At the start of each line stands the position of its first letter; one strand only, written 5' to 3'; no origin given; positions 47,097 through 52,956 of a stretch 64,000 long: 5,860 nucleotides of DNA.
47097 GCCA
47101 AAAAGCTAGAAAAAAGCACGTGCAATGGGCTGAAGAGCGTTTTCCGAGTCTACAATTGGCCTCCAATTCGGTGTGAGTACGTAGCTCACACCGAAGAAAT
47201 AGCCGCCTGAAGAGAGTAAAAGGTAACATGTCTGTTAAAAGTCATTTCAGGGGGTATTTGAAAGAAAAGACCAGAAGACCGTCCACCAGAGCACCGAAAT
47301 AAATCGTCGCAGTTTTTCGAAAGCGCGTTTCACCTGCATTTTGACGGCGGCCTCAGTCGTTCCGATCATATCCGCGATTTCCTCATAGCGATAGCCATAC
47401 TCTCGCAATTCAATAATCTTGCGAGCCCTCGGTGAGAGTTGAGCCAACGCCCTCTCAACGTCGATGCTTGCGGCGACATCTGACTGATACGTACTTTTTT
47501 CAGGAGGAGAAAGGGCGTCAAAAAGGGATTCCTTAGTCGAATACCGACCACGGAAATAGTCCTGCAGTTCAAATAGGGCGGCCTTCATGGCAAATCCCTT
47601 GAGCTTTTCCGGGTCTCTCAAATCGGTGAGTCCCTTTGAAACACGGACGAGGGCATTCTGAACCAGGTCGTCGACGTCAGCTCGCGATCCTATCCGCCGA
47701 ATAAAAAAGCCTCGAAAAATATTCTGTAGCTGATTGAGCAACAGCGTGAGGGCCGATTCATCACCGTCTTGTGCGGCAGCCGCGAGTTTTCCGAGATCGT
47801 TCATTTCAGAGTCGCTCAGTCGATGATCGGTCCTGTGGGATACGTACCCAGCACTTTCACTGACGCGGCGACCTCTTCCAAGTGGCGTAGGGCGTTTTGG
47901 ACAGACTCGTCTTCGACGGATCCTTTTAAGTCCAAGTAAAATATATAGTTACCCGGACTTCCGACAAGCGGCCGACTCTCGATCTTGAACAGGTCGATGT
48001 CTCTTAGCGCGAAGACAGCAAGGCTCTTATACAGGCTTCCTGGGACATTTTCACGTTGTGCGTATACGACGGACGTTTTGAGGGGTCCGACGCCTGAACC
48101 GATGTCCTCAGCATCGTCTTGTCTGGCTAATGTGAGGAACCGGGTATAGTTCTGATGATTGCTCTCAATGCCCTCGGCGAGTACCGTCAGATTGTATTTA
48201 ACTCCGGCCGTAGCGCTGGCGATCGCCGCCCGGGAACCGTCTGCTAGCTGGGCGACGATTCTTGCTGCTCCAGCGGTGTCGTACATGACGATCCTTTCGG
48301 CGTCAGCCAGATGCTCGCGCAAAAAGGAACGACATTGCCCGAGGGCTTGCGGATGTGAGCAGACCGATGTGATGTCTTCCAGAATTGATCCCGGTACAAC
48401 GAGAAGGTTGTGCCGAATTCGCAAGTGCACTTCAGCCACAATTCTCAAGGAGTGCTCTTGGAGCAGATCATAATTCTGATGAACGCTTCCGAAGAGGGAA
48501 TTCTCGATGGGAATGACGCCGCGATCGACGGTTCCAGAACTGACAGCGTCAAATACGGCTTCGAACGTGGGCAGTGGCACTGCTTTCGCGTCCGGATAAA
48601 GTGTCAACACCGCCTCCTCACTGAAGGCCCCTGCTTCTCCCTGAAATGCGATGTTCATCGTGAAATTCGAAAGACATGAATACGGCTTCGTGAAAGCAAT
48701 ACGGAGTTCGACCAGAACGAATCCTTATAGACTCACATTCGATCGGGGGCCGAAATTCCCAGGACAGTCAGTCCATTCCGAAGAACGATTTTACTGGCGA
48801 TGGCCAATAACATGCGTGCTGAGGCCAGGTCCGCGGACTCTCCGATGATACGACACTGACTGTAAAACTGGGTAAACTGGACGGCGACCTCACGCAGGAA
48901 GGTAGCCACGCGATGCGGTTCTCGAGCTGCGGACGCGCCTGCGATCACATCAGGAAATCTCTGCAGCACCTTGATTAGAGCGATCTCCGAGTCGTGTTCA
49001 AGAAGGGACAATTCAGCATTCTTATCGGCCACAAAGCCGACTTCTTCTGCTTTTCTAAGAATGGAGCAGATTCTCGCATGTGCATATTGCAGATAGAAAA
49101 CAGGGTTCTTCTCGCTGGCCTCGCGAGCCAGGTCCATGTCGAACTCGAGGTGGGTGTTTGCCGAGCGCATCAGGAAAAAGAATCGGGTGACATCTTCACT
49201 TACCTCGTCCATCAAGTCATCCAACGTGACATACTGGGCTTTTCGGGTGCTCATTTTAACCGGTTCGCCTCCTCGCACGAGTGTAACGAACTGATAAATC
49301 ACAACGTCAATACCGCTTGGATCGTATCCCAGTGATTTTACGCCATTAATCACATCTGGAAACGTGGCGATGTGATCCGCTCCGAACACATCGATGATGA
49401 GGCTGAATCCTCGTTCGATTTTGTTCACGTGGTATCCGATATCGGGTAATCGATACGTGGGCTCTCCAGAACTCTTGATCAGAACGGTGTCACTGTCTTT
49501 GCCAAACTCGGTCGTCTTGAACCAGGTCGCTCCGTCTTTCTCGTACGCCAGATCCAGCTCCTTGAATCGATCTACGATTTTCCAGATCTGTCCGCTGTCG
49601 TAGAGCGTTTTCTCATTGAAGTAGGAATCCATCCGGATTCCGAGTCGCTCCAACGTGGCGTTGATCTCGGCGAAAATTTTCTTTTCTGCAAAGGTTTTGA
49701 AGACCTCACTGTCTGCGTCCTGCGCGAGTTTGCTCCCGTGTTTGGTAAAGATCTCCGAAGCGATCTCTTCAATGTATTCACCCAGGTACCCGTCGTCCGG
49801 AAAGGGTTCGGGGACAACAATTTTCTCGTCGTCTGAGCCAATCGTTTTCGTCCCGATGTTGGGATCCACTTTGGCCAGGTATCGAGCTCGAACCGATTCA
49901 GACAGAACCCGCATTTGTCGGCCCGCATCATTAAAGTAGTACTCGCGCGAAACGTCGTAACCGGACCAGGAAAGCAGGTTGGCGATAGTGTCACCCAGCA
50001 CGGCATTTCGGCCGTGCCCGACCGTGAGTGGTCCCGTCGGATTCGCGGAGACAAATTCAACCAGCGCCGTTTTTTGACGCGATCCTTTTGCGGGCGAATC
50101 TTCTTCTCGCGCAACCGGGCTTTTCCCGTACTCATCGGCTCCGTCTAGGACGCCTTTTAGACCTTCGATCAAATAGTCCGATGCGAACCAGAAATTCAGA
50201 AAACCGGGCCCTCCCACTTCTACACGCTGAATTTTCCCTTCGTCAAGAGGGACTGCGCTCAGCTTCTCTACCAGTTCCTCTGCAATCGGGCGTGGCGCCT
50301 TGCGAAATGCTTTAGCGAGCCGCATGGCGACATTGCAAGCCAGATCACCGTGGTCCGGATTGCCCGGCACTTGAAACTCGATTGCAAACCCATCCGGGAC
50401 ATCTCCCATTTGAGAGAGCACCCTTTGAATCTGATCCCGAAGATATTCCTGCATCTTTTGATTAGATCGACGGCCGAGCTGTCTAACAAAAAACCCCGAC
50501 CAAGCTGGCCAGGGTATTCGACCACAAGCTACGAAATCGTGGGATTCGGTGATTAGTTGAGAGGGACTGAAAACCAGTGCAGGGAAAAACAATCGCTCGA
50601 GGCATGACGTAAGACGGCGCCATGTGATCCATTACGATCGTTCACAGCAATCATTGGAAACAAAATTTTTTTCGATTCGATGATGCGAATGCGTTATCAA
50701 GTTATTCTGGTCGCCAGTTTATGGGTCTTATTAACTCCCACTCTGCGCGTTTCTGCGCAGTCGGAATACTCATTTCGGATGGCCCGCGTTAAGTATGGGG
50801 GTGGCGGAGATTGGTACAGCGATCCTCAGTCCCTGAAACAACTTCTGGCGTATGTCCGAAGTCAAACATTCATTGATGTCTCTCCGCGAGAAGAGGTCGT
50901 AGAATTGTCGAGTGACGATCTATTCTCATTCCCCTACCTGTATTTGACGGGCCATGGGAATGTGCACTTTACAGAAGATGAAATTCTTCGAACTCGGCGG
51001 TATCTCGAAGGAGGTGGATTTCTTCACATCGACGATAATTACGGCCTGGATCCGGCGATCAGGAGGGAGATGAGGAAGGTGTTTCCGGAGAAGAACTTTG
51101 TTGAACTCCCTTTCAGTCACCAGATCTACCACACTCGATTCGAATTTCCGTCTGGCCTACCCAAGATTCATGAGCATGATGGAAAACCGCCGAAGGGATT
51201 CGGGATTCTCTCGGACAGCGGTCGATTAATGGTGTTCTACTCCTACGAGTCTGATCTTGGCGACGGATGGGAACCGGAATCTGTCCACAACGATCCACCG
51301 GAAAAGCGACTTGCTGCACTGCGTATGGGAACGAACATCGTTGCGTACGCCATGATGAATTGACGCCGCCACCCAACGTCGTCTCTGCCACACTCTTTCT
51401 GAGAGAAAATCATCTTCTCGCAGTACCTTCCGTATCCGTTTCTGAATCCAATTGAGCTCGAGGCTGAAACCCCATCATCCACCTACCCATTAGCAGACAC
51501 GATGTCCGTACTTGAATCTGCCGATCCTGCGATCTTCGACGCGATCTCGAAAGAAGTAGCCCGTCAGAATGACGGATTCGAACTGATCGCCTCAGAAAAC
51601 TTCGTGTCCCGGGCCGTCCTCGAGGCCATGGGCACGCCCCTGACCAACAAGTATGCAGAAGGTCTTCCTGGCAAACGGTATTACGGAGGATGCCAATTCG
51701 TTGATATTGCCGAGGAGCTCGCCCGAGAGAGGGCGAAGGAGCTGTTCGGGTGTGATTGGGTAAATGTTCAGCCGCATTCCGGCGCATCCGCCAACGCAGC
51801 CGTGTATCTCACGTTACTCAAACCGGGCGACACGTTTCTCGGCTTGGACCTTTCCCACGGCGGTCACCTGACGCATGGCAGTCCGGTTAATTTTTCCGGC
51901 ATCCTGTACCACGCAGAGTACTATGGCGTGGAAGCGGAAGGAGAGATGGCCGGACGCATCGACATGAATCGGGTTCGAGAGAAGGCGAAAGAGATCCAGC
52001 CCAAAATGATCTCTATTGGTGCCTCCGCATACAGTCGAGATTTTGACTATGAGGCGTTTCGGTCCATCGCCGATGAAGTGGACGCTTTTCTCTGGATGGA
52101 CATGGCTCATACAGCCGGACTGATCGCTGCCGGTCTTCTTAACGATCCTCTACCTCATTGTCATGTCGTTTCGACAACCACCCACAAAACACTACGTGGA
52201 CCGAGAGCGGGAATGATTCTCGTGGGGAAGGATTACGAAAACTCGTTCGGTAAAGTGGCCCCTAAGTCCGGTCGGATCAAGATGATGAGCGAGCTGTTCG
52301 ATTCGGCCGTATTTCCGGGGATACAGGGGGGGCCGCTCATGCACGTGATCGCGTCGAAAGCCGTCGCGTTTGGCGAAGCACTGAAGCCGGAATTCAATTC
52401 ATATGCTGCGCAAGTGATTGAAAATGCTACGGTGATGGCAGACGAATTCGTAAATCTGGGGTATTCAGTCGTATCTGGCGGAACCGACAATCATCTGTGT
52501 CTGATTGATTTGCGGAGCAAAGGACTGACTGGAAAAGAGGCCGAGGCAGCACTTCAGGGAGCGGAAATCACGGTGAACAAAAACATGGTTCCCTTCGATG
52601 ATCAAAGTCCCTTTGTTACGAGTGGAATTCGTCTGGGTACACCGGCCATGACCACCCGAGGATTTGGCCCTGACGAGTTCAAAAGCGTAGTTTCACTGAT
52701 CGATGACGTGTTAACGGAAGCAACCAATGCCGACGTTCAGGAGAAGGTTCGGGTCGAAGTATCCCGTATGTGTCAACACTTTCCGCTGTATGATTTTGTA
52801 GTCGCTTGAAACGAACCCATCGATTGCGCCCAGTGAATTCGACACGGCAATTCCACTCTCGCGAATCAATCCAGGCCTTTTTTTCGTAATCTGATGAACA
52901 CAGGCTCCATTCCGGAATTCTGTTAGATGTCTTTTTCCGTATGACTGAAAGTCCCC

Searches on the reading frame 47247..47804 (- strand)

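Call 66: search_protein_families(library=pfam, proteins=[window:47247-47804:-], max_evalue=0.0001)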
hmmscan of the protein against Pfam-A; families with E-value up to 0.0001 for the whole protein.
window:47247-47804:- (185 aa): 4 families
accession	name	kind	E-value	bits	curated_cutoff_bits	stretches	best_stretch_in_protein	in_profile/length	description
PF08281.18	Sigma70_r4_2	-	2.6e-13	49.9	25.7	1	115-165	3-54/54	Sigma-70, region 4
PF04545.22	Sigma70_r4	-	6.6e-11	42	24.1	1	119-166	1-49/50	Sigma-70, region 4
PF04542.20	Sigma70_r2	-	1.2e-06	28.7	24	1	25-87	4-68/71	Sigma-70 region 2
PF07638.17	Sigma70_ECF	-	1.1e-05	25.8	21.1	0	2-167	2-181/185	ECF sigma factor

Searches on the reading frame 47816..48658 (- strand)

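Call 66: search_protein_families(library=pfam, proteins=[window:47816-48658:-], max_evalue=0.0001)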
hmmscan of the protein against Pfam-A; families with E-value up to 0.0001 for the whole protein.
window:47816-48658:- (280 aa): 1 family
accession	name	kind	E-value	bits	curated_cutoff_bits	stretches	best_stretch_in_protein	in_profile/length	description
PF00800.23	PDT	-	7.3e-64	215.3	25.2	1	3-181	1-180/181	Prephenate dehydratase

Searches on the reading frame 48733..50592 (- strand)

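Call 66: search_protein_families(library=pfam, proteins=[window:48733-50592:-], max_evalue=0.0001)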
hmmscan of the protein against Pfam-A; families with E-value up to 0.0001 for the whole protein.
window:48733-50592:- (619 aa): 4 families
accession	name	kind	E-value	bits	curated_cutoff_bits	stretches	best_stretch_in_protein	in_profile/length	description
PF05746.21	DALR_1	-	1.2e-34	119.3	22.3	1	501-619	1-117/117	DALR anticodon binding domain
PF00750.26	tRNA-synt_1d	-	2.1e-24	86.6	23.3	1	169-468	15-302/349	tRNA synthetases class I (R), catalytic domain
PF03485.21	Arg_tRNA_synt_N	-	9.4e-22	77.9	21.5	1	51-134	3-83/85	Arginyl tRNA synthetase N terminal domain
PF01406.26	tRNA-synt_1e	-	4.7e-05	23.3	27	0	190-363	24-136/301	tRNA synthetases class I (C) catalytic domain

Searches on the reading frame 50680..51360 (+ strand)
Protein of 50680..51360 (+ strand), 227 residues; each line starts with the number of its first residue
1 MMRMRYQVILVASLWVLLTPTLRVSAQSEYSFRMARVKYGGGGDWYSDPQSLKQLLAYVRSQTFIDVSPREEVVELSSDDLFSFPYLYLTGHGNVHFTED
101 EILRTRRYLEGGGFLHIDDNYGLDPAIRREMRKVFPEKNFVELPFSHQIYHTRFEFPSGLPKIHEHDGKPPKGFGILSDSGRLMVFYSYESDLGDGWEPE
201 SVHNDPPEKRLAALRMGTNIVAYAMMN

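Call 66: search_protein_families(library=pfam, proteins=[window:50680-51360:+], max_evalue=0.0001)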
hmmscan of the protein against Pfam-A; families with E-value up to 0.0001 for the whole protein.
window:50680-51360:+ (227 aa): 1 family
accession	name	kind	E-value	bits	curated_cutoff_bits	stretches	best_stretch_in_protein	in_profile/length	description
PF13709.12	DUF4159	-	1.3e-68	231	25.9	1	33-225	1-202/202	Domain of unknown function (DUF4159)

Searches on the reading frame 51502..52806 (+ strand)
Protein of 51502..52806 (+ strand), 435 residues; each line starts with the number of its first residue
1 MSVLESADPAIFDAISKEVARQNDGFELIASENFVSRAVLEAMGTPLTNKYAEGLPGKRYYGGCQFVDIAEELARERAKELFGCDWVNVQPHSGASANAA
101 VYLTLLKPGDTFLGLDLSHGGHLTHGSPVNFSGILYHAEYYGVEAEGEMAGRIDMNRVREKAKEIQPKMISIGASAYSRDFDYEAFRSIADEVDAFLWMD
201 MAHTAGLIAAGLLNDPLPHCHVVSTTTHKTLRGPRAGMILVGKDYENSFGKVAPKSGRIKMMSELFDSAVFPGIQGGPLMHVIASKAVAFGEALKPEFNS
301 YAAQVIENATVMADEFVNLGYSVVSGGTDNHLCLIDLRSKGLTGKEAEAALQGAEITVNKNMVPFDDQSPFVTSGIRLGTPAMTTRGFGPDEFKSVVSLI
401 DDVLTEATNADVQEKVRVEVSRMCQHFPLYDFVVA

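Call 66: search_protein_families(library=pfam, proteins=[window:51502-52806:+], max_evalue=0.0001)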
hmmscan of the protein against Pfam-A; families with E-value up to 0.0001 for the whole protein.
window:51502-52806:+ (435 aa): 1 family
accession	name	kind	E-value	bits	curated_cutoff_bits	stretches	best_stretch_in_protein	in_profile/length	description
PF00464.25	SHMT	-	9e-163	541.9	27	1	4-400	1-399/399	Serine hydroxymethyltransferase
